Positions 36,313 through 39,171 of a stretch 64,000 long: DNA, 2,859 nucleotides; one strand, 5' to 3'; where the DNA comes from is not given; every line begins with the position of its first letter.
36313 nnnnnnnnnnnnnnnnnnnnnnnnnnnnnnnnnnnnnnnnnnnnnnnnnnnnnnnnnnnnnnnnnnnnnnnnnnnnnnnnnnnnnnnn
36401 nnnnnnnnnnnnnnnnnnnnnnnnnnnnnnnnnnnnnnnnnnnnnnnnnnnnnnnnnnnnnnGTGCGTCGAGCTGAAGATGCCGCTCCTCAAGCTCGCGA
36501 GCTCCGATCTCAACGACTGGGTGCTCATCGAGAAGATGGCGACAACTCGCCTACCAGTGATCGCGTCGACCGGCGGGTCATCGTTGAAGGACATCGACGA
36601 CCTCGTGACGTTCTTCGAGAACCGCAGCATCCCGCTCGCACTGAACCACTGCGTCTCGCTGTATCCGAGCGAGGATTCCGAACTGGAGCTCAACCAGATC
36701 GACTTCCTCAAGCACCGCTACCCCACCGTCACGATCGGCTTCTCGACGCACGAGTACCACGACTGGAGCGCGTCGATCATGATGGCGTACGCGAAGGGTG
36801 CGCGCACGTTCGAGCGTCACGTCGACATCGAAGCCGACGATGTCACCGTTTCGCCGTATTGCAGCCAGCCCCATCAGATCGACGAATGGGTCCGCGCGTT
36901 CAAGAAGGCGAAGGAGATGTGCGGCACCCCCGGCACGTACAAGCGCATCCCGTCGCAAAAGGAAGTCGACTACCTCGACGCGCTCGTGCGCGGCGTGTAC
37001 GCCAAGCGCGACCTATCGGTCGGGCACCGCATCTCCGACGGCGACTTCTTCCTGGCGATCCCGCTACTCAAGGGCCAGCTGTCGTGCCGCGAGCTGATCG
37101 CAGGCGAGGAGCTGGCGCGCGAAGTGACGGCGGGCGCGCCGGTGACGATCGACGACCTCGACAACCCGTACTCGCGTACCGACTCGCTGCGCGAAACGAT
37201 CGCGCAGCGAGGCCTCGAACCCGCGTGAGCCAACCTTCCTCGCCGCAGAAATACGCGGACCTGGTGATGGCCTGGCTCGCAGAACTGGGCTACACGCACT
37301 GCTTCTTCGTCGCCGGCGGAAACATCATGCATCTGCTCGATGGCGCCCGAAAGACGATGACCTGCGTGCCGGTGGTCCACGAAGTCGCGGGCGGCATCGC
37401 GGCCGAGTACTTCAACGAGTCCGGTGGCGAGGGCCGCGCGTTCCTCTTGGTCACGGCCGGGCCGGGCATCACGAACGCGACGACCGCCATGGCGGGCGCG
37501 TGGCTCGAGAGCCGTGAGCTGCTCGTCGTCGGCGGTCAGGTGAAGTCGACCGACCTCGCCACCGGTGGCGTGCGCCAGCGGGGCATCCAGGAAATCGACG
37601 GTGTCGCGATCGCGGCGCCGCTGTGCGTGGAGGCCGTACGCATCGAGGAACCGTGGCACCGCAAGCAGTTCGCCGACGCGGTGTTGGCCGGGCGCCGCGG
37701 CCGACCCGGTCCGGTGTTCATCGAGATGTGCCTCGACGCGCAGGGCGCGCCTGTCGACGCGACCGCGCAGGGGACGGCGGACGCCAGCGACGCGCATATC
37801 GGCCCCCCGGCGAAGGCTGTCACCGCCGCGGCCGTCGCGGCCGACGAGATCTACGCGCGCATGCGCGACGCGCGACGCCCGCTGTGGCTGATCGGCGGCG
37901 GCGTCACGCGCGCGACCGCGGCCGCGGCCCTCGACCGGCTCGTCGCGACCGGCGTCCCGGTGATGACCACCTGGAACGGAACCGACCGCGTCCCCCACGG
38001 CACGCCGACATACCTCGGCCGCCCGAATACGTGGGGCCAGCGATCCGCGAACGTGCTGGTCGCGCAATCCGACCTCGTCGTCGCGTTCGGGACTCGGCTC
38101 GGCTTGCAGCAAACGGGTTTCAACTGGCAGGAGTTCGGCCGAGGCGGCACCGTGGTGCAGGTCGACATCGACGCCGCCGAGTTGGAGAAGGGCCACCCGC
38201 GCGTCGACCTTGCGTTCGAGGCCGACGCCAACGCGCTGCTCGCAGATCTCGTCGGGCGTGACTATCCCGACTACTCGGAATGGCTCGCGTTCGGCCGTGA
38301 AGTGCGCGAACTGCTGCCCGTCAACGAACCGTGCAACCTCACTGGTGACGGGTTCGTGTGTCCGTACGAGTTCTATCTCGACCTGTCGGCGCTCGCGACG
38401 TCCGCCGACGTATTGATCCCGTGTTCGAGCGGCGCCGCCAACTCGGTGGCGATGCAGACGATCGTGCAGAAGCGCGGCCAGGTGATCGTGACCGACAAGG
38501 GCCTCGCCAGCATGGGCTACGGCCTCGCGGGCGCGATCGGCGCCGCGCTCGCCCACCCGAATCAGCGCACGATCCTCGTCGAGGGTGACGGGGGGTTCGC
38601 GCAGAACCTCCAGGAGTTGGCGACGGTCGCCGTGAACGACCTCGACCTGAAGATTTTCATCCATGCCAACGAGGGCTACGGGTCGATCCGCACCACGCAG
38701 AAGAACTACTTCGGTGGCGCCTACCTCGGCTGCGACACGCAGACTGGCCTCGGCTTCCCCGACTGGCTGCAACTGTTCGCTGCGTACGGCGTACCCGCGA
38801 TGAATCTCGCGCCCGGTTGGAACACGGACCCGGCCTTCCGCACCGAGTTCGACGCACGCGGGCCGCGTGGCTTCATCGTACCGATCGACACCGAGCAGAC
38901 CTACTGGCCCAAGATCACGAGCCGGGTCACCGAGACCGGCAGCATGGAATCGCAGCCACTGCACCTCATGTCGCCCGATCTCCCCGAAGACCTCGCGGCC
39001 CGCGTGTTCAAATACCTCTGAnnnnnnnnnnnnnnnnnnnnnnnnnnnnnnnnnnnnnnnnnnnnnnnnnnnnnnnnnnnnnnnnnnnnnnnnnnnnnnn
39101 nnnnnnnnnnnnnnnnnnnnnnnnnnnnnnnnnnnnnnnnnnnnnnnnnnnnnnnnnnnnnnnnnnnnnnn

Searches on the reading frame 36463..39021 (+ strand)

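Call 41: search_protein_families(library=pfam, proteins=[window:36463-39021:+], max_evalue=0.00001)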
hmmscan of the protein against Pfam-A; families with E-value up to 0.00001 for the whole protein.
window:36463-39021:+ (852 aa): 3 families
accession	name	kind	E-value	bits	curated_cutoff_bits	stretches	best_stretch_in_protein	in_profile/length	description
PF02775.26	TPP_enzyme_C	-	4e-27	95.3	21.9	1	657-801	3-146/151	Thiamine pyrophosphate enzyme, C-terminal TPP binding domain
PF00205.28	TPP_enzyme_M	-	2.2e-26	92.6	30.4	1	462-596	3-137/137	Thiamine pyrophosphate enzyme, central domain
PF02776.23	TPP_enzyme_N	-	2.1e-24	86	26.8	1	263-382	2-118/119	Thiamine pyrophosphate enzyme, N-terminal TPP binding domain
